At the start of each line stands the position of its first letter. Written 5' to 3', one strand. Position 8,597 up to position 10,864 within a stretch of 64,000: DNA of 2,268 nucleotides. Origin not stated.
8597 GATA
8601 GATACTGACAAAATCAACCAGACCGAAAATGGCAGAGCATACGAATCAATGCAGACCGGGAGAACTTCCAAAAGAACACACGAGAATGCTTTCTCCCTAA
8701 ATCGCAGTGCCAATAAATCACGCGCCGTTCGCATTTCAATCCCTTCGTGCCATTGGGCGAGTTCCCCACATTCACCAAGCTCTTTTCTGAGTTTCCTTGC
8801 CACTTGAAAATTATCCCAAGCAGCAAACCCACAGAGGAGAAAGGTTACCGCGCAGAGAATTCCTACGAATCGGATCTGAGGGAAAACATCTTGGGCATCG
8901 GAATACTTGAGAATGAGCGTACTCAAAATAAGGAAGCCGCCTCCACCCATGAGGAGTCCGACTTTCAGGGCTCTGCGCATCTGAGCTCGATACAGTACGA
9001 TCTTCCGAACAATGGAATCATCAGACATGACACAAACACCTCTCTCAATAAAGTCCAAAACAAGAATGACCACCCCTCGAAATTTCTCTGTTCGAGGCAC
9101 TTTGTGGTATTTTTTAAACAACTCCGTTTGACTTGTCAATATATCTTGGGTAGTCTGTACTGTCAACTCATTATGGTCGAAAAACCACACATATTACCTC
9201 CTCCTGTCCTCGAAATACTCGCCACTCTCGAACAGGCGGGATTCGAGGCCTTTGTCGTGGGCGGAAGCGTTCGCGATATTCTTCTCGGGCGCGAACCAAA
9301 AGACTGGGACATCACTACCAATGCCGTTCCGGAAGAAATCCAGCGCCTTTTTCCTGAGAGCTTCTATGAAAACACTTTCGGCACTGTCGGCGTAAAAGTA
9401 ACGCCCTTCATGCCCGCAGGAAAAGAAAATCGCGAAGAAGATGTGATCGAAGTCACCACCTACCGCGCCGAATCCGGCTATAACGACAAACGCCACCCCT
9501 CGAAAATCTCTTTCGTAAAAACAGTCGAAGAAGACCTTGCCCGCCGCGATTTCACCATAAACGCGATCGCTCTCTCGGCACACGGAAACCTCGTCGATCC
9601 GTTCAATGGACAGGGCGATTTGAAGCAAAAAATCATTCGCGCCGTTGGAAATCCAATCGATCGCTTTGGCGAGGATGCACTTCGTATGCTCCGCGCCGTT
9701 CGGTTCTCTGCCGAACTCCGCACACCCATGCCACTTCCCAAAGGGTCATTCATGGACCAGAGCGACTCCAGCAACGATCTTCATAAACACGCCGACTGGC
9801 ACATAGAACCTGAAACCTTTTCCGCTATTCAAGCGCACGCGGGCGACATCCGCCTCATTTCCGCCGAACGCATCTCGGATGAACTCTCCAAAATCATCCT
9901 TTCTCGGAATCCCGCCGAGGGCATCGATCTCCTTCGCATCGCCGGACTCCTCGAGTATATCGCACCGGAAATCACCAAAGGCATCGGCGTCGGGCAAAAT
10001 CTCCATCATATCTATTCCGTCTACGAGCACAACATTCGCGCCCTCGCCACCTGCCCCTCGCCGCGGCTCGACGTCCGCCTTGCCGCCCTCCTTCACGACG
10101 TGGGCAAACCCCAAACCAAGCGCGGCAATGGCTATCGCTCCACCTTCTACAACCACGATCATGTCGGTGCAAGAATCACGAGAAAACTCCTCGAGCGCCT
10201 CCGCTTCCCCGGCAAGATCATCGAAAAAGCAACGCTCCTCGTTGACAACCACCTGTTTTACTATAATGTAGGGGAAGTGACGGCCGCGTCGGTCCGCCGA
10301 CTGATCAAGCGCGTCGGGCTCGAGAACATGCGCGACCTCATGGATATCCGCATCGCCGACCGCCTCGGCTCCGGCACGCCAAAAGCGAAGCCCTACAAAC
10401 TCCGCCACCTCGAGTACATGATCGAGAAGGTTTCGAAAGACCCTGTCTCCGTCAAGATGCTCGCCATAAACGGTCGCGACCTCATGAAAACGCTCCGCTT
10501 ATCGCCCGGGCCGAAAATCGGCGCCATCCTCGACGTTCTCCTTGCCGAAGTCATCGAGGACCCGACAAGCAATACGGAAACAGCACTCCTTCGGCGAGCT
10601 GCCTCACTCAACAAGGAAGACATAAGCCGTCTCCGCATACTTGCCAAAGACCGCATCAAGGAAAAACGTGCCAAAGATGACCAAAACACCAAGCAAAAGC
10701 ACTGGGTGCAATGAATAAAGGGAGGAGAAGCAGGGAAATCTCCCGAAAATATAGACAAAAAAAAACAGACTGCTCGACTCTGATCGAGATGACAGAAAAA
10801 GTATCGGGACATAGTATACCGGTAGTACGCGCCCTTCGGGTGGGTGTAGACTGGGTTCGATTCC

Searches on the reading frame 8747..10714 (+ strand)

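Call 14: search_protein_families(library=pfam, proteins=[window:8747-10714:+], max_evalue=0.00001)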
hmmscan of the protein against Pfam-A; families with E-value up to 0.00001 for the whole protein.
window:8747-10714:+ (655 aa): 4 families
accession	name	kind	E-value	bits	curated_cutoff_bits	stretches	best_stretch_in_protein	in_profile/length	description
PF01743.26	PolyA_pol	-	3.1e-35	121.7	23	1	168-298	1-126/126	Poly A polymerase head domain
PF12627.12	PolyA_pol_RNAbd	-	3.7e-17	62.3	22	1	352-410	3-61/64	Probable RNA and SrmB- binding site of polymerase A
PF13735.12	tRNA_NucTran2_2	-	2.6e-10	40.9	27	1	481-616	27-147/149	tRNA nucleotidyltransferase domain 2 putative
PF01966.28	HD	-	1.8e-09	38.4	22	1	437-540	21-113/116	HD domain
